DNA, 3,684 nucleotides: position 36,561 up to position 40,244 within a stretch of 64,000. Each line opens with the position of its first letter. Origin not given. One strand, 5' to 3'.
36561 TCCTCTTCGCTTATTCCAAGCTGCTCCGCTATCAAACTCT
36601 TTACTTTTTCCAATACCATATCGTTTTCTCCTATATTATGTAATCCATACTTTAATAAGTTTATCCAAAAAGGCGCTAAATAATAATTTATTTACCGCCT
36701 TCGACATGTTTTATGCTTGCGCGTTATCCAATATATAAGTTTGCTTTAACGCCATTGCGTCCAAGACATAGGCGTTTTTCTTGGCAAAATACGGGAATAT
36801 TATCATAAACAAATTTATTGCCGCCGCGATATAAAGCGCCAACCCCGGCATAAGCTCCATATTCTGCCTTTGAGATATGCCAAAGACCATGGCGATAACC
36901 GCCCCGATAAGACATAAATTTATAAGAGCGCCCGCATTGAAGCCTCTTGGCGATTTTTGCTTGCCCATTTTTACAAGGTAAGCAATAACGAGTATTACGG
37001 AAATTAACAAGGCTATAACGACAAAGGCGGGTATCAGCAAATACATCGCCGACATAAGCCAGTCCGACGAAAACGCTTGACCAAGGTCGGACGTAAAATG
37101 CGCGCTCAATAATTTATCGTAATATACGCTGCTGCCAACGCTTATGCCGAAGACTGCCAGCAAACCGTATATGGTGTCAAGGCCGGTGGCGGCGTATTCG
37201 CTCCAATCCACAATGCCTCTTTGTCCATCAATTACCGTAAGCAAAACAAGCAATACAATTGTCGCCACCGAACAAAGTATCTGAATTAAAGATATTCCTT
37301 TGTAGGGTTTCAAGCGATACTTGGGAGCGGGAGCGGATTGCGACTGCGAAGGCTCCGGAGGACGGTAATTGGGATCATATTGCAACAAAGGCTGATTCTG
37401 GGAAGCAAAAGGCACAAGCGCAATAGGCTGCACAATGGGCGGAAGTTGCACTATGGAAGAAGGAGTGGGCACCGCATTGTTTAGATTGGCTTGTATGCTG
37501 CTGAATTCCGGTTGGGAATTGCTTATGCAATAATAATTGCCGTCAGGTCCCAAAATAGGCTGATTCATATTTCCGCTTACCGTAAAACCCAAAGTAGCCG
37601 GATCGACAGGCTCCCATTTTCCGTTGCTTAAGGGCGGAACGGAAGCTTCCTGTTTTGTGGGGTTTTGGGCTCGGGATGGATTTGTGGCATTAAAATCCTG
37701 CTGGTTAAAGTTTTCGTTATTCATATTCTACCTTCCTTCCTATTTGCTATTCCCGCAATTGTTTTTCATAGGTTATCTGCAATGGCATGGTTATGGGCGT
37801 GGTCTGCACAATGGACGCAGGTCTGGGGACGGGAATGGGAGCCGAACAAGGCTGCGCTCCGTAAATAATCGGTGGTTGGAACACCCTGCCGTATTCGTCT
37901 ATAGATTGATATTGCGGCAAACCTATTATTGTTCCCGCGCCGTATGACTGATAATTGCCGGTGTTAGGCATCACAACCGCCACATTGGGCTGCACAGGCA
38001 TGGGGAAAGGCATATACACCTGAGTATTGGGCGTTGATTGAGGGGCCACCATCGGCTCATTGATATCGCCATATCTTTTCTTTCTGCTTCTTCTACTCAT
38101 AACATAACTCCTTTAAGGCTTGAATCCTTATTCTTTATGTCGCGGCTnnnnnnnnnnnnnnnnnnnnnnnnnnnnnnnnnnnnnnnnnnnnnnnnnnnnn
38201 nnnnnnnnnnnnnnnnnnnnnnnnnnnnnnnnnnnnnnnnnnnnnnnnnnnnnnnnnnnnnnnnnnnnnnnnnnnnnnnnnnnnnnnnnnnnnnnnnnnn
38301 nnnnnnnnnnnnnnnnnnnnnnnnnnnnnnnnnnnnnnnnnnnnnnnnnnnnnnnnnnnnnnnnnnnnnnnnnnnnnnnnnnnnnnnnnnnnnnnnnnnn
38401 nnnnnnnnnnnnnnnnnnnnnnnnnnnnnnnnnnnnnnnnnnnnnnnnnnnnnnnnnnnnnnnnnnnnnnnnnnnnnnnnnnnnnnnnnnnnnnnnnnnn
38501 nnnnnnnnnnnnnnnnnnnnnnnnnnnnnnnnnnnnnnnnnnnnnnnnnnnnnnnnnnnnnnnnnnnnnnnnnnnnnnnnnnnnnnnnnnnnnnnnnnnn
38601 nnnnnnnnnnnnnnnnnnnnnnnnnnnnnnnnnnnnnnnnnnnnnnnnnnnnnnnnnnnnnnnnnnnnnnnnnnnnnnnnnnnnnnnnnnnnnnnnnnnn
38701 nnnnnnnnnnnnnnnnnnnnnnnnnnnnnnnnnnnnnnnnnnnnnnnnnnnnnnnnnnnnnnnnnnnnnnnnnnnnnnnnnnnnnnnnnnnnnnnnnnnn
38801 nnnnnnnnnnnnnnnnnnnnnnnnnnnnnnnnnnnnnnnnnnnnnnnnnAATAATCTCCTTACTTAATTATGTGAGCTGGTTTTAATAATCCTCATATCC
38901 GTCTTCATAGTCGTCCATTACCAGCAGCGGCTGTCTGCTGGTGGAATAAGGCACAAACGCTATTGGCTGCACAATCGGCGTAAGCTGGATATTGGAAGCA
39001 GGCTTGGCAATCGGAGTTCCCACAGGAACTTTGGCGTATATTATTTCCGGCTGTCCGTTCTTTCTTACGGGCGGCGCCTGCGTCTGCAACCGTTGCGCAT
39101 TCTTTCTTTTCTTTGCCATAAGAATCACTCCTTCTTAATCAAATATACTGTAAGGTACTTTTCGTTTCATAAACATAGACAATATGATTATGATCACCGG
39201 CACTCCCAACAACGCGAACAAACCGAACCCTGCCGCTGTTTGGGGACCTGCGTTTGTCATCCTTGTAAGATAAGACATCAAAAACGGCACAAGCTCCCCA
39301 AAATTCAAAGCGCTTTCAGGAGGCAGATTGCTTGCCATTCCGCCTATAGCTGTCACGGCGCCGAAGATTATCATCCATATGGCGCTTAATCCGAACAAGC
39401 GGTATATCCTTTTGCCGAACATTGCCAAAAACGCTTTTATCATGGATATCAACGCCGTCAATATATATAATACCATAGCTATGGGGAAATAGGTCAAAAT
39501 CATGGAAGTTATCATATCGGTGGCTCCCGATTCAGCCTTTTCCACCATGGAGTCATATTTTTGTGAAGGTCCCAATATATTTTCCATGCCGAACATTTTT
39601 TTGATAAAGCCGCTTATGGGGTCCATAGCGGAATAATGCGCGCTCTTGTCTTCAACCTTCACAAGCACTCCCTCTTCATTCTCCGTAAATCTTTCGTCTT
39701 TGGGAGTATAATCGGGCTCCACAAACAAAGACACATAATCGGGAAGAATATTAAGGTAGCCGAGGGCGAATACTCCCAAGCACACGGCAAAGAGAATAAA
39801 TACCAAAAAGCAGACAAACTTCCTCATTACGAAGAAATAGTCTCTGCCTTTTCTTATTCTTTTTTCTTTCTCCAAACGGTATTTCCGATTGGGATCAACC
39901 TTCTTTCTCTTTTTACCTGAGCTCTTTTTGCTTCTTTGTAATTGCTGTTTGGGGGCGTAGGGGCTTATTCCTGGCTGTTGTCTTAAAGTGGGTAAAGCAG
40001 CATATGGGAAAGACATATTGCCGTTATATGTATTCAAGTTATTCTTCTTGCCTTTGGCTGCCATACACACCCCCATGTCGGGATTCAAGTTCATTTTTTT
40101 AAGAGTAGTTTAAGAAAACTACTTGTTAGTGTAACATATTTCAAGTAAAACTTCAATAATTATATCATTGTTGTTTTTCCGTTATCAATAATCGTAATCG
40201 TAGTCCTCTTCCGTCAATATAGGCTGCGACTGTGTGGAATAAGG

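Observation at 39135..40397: Split versus fused architecture: a motif-only gene directly upstream of a motif-less 4-TM gene mirrors the fused proteins in the same cassette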

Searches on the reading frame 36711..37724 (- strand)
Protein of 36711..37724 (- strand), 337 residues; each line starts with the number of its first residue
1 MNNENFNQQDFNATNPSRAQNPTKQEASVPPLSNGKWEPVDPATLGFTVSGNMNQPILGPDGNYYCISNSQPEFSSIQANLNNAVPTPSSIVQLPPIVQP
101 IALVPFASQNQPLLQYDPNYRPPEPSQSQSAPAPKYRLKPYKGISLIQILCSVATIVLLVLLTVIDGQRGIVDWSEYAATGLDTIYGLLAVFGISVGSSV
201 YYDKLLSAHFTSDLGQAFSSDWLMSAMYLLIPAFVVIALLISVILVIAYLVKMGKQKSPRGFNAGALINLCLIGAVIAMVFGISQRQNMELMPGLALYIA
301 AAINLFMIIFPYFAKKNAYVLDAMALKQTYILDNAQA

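Call 3: search_protein_families(library=pfam, proteins=[window:36711-37724:-], max_evalue=1)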
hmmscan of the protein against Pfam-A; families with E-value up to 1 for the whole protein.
window:36711-37724:- (337 aa): 4 families
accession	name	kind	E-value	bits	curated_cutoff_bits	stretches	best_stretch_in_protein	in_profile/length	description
PF10329.14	DUF2417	-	0.00032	20.7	25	1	225-310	39-124/234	Region of unknown function (DUF2417)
PF15330.11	SIT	-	0.052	14.5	27.6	1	230-261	2-33/114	SHP2-interacting transmembrane adaptor protein, SIT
PF01102.23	Glycophorin_A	-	0.23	12.2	30.1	1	224-259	57-90/114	Glycophorin A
PF10754.15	DUF2569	-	0.68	10.8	26.5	1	190-315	18-134/143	Protein of unknown function (DUF2569)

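Call 4: search_protein_families(library=ncbifam, proteins=[window:36711-37724:-], max_evalue=1)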
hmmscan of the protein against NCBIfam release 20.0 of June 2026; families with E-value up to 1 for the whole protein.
window:36711-37724:- (337 aa): 2 families
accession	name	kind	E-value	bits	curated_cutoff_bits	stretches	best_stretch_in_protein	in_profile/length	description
NF033488.1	lmo0937_fam_TM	equivalog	0.0074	16.3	30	1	240-284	3-41/43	lmo0937 family membrane protein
TIGR00145.1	TIGR00145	subfamily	0.48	10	303.8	1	238-309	19-91/282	EfeU/Ftr1 family ferrous iron transporter subunit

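Call 24: find_homologous_proteins(query=window:36711-37724:-, max_evalue=0.001)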
Query window:36711-37724:- (337 aa): 171 proteins with E <= 0.001 among 4016 candidates; the best 120 are listed.
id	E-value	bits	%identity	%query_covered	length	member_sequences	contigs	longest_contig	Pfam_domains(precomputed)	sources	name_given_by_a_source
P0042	1.8e-175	601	100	83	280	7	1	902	-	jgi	jgi:hypothetical protein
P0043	1.4e-137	476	63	100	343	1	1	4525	-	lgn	-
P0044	4.0e-135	468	65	99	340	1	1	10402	-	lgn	-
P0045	1.2e-134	467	66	91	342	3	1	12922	-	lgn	-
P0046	6.5e-133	461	66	92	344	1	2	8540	-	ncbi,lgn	ncbi:MAG: hypothetical protein ACOCWI_01530 [Bacillota bacterium]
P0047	1.9e-132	460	63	96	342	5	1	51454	-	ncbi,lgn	-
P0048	1.0e-131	457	62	99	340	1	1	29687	-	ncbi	-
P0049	3.8e-130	452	65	89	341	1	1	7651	-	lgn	-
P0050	7.8e-129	448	61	100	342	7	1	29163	-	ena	-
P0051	8.1e-129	448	61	98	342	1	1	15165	-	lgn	-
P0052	6.9e-127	441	60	99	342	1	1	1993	-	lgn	-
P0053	1.2e-123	431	60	99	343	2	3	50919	-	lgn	-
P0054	4.4e-123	429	57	99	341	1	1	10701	-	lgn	-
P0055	1.8e-121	424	57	100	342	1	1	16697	-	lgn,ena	-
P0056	4.8e-89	317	49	95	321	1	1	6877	-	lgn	-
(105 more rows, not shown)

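Call 35: predict_structure(alignment_id=A3)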
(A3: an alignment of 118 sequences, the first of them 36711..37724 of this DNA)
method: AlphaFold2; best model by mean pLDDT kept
length: 337 residues; sequences in the alignment: 118
mean_pLDDT: 80.8   pTM: 0.68
mean pLDDT of the five models: 80.8, 80.3, 80.2, 78.9, 77.9
residues with pLDDT >= 90: 167; 70-90: 71; 50-70: 69; < 50: 30
segments of 3 or more residues with pLDDT < 50: 1-13, 24-28, 73-77
pLDDT, mean of each block of 10 residues (from residue 1): 41 48 48 71 84 81 82 51 53 55 53 65 61 83 96 98 93 90 97 94 96 95 98 98 98 94 97 98 96 97 98 91 75 68
secondary structure, 60 per line:
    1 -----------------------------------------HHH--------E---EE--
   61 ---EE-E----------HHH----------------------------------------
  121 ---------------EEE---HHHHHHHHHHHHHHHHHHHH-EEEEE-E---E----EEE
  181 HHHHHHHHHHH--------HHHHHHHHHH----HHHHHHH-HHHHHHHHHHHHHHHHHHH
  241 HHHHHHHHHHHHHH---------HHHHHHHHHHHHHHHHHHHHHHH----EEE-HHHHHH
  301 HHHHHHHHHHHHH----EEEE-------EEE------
elements in order: E136-138 H142-161 E163-167 E178-180 H181-191 H200-209 H214-220 H222-254 H264-286 E291-293 H295-313 E318-321 E329-331

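Call 63: search_protein_families(library=padloc, proteins=[window:36711-37724:-], max_evalue=0.01)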
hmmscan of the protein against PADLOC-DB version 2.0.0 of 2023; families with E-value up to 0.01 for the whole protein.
window:36711-37724:- (337 aa): 0 families

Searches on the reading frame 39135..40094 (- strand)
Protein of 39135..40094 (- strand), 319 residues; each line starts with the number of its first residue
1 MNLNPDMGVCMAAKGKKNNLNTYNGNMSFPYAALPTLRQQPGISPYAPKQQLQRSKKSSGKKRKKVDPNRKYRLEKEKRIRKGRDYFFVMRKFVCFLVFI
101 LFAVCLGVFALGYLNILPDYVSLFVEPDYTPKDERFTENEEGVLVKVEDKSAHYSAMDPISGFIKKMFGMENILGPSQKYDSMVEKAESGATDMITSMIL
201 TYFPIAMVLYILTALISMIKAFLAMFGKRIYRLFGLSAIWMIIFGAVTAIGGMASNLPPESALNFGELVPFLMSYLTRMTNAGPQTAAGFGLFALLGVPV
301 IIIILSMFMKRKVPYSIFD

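Call 3: search_protein_families(library=pfam, proteins=[window:39135-40094:-], max_evalue=1)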
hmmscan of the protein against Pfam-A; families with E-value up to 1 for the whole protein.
window:39135-40094:- (319 aa): 2 families
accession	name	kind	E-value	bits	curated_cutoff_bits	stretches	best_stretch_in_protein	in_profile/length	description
PF11821.13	ActD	-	0.038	14.1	25.7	1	93-152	93-151/170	Alternative complex III, ActD subunit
PF06398.17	Pex24p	-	0.18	11.3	26.8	1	92-227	57-174/358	Integral peroxisomal membrane peroxin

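Call 4: search_protein_families(library=ncbifam, proteins=[window:39135-40094:-], max_evalue=1)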
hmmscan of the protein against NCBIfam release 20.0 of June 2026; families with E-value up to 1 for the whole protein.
window:39135-40094:- (319 aa): 0 families

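Call 23: find_homologous_proteins(query=window:39135-40094:-, max_evalue=0.001)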
Query window:39135-40094:- (319 aa): 24 proteins with E <= 0.001 among 2529 candidates.
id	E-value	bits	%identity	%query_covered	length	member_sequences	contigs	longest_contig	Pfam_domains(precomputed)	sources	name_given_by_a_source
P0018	6.0e-200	681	99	97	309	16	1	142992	-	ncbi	-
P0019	4.8e-108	379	57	97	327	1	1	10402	-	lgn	-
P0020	6.2e-100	352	59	83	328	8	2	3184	-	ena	-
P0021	1.9e-98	347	50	97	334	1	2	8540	-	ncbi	ncbi:MAG: hypothetical protein ACOCWI_01510 [Bacillota bacterium]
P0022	2.6e-98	347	54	97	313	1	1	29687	-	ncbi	-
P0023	6.9e-98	346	52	97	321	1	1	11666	-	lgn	-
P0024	4.8e-97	343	53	97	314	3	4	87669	-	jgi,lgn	jgi:hypothetical protein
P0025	6.9e-97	342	57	85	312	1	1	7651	-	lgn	-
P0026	1.6e-93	331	50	97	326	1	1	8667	-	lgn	-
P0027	1.4e-90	322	49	97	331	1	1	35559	-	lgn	-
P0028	1.1e-89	319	49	97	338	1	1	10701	-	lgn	-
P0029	6.6e-89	316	46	97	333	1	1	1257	-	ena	-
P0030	4.5e-87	310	47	97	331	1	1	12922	-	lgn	-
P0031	2.6e-83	298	48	97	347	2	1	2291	-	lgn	-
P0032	7.5e-69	250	44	88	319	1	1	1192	-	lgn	-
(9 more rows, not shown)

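Call 37: predict_structure(alignment_id=A4)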
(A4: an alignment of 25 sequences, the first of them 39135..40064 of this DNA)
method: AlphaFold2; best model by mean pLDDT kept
length: 309 residues; sequences in the alignment: 25
mean_pLDDT: 74.7   pTM: 0.68
mean pLDDT of the five models: 74.7, 71.8, 71.2, 69.0, 67.1
residues with pLDDT >= 90: 72; 70-90: 139; 50-70: 49; < 50: 49
segments of 3 or more residues with pLDDT < 50: 1-37, 48-52, 303-309
pLDDT, mean of each block of 10 residues (from residue 1): 38 37 41 46 51 60 76 76 92 94 87 84 62 63 85 82 74 80 81 92 95 84 88 95 84 84 76 81 94 87 46
secondary structure, 60 per line:
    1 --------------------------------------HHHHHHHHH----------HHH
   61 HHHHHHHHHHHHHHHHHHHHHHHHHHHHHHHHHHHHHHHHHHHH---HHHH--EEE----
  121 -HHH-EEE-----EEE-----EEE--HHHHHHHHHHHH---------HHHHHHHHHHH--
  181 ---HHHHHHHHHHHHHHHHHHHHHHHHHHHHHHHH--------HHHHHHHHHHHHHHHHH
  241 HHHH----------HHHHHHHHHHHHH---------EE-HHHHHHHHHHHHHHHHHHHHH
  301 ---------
elements in order: H39-47 H58-104 H108-111 E114-116 E126-128 E134-136 E142-144 H147-158 H168-178 H184-215 H224-244 H255-267 H280-300

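Call 63: search_protein_families(library=padloc, proteins=[window:39135-40064:-], max_evalue=0.01)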
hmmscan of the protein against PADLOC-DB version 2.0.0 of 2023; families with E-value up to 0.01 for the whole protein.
window:39135-40064:- (309 aa): 0 families

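Call 64: find_encoding_contigs(protein=P0018, flank=6000, max_places=2)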
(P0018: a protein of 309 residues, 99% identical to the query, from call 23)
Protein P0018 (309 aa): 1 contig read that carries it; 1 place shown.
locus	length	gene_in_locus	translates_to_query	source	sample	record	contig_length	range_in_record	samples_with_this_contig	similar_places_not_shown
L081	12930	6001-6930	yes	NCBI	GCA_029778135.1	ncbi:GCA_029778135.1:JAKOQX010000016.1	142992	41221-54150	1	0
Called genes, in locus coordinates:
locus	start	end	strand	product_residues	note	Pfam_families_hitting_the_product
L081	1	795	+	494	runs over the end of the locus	PF07690:MFS_1, PF13347:MFS_2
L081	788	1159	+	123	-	PF00583:Acetyltransf_1 (weak), PF13508:Acetyltransf_7 (weak)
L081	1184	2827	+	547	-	PF00749:tRNA-synt_1c, PF03950:tRNA-synt_1c_C, PF20974:tRNA-synt_1c_C2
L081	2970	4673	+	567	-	-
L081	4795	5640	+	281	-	-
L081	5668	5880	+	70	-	-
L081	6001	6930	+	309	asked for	-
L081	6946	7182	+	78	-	-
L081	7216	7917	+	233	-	-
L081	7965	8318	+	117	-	-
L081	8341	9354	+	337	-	-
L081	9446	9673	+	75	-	PF00550:PP-binding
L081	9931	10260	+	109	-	PF00584:SecE (weak)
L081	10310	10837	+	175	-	PF02357:NusG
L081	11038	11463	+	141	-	PF03946:Ribosomal_L11_N, PF00298:Ribosomal_L11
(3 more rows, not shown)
